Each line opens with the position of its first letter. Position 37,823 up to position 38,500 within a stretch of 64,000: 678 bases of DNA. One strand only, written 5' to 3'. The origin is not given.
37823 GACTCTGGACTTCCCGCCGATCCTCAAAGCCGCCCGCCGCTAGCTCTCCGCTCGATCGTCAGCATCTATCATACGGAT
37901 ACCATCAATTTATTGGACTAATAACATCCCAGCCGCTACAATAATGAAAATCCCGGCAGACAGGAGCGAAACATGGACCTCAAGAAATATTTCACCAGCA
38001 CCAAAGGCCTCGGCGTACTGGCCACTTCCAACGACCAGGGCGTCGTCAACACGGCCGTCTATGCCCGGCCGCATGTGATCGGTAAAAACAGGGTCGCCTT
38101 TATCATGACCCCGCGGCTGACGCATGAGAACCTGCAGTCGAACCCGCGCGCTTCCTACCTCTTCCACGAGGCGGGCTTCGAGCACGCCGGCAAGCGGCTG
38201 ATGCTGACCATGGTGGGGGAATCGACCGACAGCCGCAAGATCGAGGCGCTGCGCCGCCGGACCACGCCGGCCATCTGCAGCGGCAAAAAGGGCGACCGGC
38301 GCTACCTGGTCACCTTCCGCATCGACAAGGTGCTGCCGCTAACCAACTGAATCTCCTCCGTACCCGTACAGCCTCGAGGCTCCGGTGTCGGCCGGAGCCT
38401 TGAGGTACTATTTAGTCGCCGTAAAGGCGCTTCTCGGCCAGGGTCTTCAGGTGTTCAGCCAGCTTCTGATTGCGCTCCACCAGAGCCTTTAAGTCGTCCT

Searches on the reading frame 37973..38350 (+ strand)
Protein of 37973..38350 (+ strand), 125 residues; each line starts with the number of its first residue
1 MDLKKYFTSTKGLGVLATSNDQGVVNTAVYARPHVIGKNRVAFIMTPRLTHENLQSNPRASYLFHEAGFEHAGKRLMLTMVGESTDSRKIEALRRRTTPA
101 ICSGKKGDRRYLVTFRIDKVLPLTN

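Call 59: search_protein_families(library=pfam, proteins=[window:37973-38350:+], max_evalue=0.001)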
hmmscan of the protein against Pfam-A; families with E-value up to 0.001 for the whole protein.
window:37973-38350:+ (125 aa): 1 family
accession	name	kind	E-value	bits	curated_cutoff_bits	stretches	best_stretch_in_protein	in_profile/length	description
PF01243.27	PNPOx_N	-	0.00083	20.2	28.1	1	7-77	8-66/120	Pyridoxamine 5'-phosphate oxidase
